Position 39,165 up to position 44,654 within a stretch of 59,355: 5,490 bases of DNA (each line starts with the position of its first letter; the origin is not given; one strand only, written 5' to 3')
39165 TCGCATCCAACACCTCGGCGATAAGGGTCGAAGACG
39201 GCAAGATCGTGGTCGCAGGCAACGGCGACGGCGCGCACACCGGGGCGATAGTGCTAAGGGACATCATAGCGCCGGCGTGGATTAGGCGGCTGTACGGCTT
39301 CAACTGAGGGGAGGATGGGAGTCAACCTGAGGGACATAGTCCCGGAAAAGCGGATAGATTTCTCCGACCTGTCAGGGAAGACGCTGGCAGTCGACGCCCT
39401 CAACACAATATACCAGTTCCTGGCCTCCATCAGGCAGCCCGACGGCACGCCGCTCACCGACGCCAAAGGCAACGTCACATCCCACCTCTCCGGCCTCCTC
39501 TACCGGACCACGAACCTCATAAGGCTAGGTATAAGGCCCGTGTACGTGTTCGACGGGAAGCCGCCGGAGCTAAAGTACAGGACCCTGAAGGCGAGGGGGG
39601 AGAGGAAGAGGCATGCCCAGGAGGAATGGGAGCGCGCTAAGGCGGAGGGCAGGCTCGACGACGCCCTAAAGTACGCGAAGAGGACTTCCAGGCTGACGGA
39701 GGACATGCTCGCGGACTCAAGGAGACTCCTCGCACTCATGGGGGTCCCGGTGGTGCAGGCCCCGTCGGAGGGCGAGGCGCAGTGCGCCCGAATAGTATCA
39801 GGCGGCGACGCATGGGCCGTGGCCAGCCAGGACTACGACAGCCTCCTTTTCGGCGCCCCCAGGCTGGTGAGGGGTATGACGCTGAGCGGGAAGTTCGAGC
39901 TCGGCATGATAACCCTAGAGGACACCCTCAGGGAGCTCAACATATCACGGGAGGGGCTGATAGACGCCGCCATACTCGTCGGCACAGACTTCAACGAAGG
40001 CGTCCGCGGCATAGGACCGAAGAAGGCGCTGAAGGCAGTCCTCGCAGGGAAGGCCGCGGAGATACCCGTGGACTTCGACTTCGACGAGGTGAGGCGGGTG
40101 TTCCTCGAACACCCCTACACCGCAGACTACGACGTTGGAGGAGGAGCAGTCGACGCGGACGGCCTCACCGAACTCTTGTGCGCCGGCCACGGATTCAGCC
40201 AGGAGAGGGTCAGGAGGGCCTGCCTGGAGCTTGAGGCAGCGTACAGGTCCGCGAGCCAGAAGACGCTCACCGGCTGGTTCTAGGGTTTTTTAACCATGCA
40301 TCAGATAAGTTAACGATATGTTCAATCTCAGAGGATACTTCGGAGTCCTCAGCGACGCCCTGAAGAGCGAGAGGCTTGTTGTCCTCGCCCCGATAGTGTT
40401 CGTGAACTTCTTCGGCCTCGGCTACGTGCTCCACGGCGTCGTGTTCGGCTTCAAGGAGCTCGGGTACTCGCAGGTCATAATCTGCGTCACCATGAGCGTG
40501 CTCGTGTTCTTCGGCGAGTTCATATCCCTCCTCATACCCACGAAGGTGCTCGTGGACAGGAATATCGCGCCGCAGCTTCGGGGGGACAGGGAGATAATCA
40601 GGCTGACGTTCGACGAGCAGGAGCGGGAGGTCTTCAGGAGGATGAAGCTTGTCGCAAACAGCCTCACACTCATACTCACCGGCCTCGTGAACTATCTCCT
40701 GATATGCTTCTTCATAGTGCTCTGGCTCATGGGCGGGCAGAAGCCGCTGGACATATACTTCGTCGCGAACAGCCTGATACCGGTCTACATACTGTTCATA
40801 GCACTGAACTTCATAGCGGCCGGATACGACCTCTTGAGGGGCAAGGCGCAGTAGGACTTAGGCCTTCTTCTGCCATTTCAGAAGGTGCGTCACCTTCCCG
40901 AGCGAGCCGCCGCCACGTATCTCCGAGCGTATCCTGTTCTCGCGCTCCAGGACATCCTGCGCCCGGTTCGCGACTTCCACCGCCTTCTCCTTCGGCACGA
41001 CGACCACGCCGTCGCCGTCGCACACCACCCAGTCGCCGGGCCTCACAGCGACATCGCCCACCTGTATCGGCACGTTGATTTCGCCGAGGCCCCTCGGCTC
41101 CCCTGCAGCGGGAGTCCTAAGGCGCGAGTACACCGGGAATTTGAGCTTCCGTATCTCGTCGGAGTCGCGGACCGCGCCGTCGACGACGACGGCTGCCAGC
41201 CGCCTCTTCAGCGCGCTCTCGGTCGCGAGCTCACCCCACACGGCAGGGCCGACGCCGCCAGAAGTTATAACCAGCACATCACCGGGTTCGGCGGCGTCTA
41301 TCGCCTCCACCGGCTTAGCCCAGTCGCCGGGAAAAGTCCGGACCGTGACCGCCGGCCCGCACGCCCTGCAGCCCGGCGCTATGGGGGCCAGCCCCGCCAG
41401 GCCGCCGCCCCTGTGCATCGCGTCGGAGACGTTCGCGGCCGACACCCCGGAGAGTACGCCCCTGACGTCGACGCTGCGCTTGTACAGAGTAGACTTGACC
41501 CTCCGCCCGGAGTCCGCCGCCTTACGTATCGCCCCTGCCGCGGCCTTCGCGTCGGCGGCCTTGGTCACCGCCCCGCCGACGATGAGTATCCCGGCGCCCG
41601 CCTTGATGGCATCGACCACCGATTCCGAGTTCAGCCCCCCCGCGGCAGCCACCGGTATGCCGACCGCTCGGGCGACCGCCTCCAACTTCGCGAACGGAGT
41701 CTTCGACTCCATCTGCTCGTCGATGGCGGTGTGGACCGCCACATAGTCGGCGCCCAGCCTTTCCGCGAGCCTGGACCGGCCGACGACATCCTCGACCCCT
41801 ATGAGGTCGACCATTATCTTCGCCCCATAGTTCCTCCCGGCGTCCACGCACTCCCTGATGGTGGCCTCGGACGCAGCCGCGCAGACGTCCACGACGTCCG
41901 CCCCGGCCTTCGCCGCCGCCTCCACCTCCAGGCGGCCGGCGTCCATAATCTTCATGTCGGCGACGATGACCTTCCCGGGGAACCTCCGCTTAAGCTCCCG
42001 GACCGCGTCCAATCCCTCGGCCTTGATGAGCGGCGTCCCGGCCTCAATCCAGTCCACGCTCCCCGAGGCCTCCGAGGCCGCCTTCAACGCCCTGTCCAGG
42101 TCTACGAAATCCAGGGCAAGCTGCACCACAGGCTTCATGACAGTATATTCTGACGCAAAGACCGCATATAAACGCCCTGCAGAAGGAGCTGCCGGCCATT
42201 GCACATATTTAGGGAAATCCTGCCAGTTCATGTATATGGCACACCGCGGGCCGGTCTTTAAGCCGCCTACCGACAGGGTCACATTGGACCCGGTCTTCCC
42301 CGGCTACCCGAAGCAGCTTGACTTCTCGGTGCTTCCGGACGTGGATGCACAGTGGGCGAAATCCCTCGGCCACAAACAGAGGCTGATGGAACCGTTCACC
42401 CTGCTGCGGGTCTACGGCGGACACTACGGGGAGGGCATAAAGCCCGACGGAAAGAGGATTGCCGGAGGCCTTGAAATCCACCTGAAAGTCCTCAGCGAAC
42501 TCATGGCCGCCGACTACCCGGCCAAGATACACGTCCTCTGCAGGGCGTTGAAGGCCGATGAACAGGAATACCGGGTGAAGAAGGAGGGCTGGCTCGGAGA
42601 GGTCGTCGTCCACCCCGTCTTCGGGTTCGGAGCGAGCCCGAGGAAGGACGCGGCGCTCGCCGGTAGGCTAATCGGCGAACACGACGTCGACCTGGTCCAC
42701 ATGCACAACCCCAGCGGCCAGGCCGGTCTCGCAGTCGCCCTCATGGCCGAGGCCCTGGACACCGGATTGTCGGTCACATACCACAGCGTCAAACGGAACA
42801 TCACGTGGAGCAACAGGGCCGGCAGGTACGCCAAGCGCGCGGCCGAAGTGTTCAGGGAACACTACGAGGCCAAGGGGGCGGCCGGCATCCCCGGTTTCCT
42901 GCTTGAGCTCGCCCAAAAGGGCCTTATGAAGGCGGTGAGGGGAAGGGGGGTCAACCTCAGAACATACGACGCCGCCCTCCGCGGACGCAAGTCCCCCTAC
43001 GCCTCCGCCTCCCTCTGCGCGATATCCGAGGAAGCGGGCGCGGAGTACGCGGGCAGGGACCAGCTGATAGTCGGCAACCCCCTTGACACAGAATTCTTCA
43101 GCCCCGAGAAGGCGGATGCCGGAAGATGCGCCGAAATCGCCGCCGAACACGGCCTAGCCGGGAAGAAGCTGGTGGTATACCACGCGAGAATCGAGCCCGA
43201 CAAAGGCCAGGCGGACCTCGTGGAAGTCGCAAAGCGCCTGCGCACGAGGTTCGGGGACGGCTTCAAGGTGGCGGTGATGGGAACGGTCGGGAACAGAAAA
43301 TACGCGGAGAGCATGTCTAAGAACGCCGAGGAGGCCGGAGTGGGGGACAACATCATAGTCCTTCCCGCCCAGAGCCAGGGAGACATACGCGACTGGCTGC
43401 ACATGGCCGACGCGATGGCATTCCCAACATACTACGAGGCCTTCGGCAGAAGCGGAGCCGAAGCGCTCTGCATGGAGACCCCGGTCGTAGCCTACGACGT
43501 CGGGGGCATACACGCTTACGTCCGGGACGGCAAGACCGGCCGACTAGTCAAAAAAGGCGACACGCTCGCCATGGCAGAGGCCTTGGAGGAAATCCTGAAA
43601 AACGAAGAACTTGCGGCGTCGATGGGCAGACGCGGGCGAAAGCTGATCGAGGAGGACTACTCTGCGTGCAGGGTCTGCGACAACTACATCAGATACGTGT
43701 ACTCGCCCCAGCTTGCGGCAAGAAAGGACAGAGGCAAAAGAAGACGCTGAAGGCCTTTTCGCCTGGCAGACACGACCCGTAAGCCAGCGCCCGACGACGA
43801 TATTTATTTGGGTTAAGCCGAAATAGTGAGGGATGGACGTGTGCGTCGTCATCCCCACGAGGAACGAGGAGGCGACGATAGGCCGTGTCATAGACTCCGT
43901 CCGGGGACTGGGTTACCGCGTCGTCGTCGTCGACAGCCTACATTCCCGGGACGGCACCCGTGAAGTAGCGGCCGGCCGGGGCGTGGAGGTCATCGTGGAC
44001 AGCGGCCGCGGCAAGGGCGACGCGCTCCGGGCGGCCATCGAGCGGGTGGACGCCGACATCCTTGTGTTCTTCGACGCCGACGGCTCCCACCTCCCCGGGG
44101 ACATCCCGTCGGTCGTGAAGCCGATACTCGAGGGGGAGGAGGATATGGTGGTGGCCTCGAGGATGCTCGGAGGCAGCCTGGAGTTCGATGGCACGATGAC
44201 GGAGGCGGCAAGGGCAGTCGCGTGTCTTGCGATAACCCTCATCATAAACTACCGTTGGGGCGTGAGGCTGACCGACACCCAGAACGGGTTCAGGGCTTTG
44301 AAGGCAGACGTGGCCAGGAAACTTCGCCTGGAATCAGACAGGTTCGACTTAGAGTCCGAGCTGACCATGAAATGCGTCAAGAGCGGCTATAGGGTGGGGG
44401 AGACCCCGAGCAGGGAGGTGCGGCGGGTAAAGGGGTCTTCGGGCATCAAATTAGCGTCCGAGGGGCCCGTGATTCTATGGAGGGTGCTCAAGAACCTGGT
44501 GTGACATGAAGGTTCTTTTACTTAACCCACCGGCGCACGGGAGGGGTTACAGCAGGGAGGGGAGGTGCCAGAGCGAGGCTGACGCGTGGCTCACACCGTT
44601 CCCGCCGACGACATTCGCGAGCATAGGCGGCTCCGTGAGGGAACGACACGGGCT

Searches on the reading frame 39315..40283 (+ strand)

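Call 39: search_protein_families(library=pfam, proteins=[window:39315-40283:+], max_evalue=0.1)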
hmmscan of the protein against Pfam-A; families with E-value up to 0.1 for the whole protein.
window:39315-40283:+ (322 aa): 2 families
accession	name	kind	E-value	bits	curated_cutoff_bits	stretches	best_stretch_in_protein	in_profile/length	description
PF00867.23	XPG_I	-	6.7e-25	87.8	24.9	1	143-225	1-89/89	XPG I-region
PF00752.23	XPG_N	-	2.6e-19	70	22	1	13-100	18-100/101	XPG N-terminal domain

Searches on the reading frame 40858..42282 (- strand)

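Call 39: search_protein_families(library=pfam, proteins=[window:40858-42282:-], max_evalue=0.1)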
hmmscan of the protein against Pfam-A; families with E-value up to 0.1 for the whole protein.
window:40858-42282:- (474 aa): 6 families
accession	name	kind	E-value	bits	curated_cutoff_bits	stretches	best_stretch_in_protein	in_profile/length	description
PF03737.21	RraA-like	-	3.2e-47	161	24.5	1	283-428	2-152/152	Aldolase/RraA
PF00215.30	OMPdecase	-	2.9e-34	119.3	27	1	52-251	2-220/221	Orotidine 5'-phosphate decarboxylase / HUMPS family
PF02581.23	TMP-TENI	-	0.00014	21.8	27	1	172-235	110-176/180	Thiamine monophosphate synthase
PF04481.18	DUF561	-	0.0024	17.5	21.6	1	192-256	170-234/243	Protein of unknown function (DUF561)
PF03060.21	NMO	-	0.013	15.3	28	1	171-255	150-241/331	Nitronate monooxygenase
PF00682.25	HMGL-like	-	0.014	15.2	29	1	75-204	36-148/260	HMGL-like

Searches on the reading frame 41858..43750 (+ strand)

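Call 12: search_protein_families(library=pfam, proteins=[window:41858-43750:+], max_evalue=0.0001)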
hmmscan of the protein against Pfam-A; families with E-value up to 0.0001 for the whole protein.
window:41858-43750:+ (630 aa): 5 families
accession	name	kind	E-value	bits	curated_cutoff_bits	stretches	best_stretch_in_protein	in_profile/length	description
PF00534.26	Glycos_transf_1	-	4.7e-35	121.1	26.4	1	429-595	7-171/172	Glycosyl transferases group 1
PF13692.12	Glyco_trans_1_4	-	1.8e-24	87.1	27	1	437-582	2-142/142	Glycosyl transferases group 1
PF13439.12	Glyco_transf_4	-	9e-08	32.8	28.5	1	203-327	2-122/170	Glycosyltransferase Family 4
PF20706.3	GT4-conflict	-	3.2e-06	26.8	26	1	439-587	200-362/385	Family 4 Glycosyltransferase in conflict systems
PF13579.12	Glyco_trans_4_4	-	2.2e-05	25.3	29.7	1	214-330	12-118/158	Glycosyl transferase 4-like domain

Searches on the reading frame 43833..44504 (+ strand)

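Call 39: search_protein_families(library=pfam, proteins=[window:43833-44504:+], max_evalue=0.1)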
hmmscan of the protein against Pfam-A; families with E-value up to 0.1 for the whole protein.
window:43833-44504:+ (223 aa): 3 families
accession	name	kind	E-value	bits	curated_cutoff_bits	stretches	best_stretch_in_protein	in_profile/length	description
PF00535.33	Glycos_transf_2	-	2.5e-24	86.6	23.3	1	4-159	1-162/168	Glycosyl transferase family 2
PF13641.12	Glyco_tranf_2_3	-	1.9e-06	28.5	27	1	3-88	3-101/230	Glycosyltransferase like family 2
PF13704.12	Glyco_tranf_2_4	-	0.0059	17.5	27.5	1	10-83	1-81/98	Glycosyl transferase family 2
